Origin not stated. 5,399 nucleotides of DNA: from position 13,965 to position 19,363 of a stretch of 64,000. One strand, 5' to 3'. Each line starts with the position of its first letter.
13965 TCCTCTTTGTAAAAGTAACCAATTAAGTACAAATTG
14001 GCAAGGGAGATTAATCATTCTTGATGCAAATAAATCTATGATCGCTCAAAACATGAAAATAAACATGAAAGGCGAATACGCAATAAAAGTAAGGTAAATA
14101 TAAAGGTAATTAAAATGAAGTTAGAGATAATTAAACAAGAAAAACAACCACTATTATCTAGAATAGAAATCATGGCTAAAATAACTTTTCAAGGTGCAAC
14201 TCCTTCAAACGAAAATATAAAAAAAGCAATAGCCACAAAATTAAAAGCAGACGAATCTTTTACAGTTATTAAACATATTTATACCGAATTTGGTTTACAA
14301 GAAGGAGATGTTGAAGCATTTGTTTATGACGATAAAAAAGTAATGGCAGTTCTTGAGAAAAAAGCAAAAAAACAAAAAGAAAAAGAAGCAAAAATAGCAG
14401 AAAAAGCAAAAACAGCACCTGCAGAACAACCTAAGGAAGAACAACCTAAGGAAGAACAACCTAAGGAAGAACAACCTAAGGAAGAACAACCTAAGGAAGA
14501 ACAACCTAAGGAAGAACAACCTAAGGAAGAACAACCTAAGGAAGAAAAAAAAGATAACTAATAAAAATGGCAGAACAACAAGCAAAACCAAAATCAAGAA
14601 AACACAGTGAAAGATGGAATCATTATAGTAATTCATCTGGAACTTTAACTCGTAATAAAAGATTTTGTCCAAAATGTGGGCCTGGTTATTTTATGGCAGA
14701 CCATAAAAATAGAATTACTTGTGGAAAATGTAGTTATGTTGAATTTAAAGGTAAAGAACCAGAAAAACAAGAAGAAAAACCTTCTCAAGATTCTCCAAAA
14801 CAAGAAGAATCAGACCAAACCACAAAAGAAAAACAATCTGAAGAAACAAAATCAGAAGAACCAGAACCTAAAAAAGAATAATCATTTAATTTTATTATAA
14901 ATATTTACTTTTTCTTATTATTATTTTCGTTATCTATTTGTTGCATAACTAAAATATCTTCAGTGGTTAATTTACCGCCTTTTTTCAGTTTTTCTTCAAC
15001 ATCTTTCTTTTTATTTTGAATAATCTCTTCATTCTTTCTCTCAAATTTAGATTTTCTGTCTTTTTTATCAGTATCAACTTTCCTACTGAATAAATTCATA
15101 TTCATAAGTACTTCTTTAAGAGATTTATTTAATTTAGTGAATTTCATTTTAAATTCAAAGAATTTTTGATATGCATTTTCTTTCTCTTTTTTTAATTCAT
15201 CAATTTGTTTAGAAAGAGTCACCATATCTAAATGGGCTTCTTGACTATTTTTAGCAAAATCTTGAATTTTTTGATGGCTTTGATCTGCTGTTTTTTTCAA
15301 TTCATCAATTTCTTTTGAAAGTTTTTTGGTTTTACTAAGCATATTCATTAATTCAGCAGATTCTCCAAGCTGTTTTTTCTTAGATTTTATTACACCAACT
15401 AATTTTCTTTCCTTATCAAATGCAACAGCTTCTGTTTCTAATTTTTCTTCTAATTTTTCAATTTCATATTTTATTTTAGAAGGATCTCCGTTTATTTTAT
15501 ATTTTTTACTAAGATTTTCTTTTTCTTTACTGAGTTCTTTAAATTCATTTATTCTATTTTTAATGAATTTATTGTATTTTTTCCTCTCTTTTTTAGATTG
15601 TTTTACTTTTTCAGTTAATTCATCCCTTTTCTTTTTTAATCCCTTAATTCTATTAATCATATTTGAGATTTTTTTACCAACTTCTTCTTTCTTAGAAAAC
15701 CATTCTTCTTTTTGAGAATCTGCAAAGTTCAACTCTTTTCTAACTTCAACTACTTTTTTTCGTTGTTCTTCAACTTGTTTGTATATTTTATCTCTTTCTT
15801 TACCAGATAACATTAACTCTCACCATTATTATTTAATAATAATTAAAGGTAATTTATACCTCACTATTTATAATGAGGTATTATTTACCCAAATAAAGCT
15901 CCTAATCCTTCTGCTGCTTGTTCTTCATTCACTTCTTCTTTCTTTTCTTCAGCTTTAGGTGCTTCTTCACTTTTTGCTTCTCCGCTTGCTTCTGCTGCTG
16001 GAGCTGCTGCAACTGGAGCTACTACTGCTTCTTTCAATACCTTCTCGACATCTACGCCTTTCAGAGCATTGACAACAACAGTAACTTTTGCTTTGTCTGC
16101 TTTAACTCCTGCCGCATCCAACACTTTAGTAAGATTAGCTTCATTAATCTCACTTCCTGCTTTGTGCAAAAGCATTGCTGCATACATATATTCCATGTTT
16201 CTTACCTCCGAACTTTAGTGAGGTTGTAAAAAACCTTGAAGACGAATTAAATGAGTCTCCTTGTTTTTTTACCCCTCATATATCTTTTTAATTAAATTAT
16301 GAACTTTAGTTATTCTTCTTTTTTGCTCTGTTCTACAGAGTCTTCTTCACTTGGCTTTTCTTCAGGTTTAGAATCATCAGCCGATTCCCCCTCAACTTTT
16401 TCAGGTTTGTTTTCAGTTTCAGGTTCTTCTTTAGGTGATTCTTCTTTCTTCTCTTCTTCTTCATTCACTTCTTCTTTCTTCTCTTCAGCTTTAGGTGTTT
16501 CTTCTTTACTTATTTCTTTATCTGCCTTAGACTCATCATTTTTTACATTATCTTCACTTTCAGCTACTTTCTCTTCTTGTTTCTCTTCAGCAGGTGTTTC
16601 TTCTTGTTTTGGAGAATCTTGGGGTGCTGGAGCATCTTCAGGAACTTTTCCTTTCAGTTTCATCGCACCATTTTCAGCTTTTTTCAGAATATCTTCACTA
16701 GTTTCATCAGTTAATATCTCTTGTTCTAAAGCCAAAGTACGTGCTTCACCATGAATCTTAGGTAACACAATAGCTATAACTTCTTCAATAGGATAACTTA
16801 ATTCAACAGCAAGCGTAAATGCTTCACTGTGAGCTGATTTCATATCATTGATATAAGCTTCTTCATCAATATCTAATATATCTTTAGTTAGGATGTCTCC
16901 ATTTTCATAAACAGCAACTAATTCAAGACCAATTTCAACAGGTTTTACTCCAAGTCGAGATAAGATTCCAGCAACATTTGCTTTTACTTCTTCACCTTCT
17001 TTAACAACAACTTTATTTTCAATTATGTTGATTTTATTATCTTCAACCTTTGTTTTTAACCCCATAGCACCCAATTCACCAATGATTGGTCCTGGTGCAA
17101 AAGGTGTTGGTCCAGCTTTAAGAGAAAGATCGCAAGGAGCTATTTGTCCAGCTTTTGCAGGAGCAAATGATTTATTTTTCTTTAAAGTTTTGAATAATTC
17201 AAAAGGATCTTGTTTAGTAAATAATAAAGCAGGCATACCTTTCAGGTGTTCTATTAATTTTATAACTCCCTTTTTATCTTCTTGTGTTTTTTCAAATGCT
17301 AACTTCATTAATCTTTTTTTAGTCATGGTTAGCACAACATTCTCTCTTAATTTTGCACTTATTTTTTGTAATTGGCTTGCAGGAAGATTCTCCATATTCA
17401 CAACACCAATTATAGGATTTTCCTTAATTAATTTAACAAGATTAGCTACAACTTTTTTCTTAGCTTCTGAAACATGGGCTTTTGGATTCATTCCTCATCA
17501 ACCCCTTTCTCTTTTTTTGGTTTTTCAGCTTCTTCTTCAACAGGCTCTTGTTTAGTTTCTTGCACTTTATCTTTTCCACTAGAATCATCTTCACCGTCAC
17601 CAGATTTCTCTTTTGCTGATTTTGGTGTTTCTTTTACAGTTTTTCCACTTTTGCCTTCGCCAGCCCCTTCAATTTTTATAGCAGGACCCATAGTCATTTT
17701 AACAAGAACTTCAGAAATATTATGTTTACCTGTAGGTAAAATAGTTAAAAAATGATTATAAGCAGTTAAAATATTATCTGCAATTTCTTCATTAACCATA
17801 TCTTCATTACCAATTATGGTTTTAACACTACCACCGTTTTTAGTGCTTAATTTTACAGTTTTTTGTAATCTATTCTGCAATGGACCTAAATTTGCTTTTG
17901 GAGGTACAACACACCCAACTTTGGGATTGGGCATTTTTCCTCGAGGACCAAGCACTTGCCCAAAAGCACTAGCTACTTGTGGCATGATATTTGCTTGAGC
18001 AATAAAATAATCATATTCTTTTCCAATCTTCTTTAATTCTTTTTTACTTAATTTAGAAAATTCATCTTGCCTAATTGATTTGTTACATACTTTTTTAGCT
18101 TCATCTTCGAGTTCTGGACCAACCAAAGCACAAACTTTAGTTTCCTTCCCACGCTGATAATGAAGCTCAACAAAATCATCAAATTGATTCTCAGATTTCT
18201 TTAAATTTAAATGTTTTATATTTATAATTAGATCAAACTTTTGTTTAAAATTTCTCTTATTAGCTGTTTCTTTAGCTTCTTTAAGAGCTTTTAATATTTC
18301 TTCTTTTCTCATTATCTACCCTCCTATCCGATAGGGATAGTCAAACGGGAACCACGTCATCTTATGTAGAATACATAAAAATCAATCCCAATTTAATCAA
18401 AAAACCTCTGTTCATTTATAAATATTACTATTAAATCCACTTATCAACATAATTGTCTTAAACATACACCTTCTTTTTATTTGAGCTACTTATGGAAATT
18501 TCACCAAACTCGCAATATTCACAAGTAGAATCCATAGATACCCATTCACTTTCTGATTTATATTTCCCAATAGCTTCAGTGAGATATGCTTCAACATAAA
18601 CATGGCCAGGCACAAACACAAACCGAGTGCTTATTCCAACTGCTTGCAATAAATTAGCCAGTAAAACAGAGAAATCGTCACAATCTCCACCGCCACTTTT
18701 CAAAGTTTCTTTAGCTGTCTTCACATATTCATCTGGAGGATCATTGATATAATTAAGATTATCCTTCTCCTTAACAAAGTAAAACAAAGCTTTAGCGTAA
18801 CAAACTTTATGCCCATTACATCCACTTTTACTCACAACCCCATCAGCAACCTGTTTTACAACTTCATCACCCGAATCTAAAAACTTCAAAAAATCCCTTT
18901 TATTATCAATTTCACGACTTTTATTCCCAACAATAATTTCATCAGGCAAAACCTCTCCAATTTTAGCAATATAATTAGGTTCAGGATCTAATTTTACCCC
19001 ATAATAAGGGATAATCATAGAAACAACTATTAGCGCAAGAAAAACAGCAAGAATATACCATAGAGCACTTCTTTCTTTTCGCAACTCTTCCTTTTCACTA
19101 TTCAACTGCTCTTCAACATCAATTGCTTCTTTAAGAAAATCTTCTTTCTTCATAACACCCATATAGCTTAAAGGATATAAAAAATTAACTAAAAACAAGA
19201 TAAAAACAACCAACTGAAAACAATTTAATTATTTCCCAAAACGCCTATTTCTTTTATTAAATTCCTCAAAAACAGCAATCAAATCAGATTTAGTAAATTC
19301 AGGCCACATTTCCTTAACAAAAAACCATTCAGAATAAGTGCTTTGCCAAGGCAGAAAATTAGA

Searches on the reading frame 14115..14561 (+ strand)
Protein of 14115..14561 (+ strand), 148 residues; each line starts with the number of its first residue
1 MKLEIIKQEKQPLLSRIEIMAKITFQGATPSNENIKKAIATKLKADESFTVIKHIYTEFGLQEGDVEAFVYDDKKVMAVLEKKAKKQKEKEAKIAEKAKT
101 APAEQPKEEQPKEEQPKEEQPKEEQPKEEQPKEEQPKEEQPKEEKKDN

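Call 16: search_protein_families(library=pfam, proteins=[window:14115-14561:+], max_evalue=0.001)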
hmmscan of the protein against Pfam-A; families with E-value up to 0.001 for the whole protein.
window:14115-14561:+ (148 aa): 1 family
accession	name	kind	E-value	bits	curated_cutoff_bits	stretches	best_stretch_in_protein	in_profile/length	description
PF01282.25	Ribosomal_S24e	-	5.3e-16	58.9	24.5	1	4-93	1-91/95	Ribosomal protein S24e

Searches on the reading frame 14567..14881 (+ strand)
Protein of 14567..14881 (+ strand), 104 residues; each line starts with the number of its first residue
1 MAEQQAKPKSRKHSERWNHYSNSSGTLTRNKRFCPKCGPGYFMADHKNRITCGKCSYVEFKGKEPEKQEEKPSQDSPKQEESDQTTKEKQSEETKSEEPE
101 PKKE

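Call 17: search_protein_families(library=pfam, proteins=[window:14567-14881:+], max_evalue=0.001)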
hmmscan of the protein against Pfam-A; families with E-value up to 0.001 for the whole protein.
window:14567-14881:+ (104 aa): 1 family
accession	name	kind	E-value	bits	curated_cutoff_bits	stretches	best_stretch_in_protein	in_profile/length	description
PF01599.25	Ribosomal_S27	-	1.2e-16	60.8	22.3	1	18-57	3-43/44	Ribosomal protein S27a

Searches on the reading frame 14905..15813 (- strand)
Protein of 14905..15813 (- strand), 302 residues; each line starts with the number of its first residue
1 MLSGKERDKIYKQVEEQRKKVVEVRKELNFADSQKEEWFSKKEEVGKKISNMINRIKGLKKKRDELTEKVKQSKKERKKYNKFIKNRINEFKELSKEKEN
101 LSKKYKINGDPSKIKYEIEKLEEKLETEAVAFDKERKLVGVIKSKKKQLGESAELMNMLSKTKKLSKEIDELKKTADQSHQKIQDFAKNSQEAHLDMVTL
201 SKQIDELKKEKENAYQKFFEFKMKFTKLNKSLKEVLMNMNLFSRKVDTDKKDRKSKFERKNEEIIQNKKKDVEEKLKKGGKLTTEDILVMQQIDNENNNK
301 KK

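Call 17: search_protein_families(library=pfam, proteins=[window:14905-15813:-], max_evalue=0.001)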
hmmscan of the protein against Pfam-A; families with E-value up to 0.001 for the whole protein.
window:14905-15813:- (302 aa): 1 family
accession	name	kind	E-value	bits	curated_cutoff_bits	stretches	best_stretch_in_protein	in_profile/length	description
PF23435.1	DUF7121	-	3.2e-13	50.2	29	1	23-292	46-303/307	Family of unknown function (DUF7121)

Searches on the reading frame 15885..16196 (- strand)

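Call 17: search_protein_families(library=pfam, proteins=[window:15885-16196:-], max_evalue=0.001)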
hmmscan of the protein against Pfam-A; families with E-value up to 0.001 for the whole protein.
window:15885-16196:- (103 aa): 1 family
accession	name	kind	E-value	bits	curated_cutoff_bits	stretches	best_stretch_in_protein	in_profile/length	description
PF00428.24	Ribosomal_60s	-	1.5e-13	51.5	28.1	1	16-102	1-88/88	60s Acidic ribosomal protein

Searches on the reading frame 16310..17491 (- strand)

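Call 17: search_protein_families(library=pfam, proteins=[window:16310-17491:-], max_evalue=0.001)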
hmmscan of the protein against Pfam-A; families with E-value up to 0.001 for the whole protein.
window:16310-17491:- (393 aa): 2 families
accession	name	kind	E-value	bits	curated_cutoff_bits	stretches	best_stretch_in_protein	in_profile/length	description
PF00466.25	Ribosomal_L10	-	7.6e-22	77.7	22.8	1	8-106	3-98/100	Ribosomal protein L10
PF17777.6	RL10P_insert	-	3e-16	59.5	29.1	1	112-182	1-71/71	Insertion domain in 60S ribosomal protein L10P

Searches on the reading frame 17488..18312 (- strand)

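Call 17: search_protein_families(library=pfam, proteins=[window:17488-18312:-], max_evalue=0.001)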
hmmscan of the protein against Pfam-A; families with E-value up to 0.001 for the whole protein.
window:17488-18312:- (274 aa): 1 family
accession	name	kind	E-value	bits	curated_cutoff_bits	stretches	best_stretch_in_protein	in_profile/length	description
PF00687.26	Ribosomal_L1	-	2.7e-38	132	32.2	1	15-210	3-198/198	Ribosomal protein L1p/L10e family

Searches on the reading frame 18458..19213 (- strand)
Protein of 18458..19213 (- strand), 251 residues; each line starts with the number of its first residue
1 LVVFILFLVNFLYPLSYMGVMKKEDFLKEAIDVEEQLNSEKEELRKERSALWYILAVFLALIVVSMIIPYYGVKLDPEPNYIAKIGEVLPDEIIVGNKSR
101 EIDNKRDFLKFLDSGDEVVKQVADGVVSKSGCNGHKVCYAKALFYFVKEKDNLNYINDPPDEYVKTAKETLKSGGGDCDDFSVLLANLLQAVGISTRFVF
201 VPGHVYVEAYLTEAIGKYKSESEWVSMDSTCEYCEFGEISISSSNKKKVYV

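Call 17: search_protein_families(library=pfam, proteins=[window:18458-19213:-], max_evalue=0.001)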
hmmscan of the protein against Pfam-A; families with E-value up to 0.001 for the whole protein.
window:18458-19213:- (251 aa): 1 family
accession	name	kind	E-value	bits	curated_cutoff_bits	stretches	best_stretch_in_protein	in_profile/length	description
PF01841.26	Transglut_core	-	3.8e-11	43.7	23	1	135-228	13-107/108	Transglutaminase-like superfamily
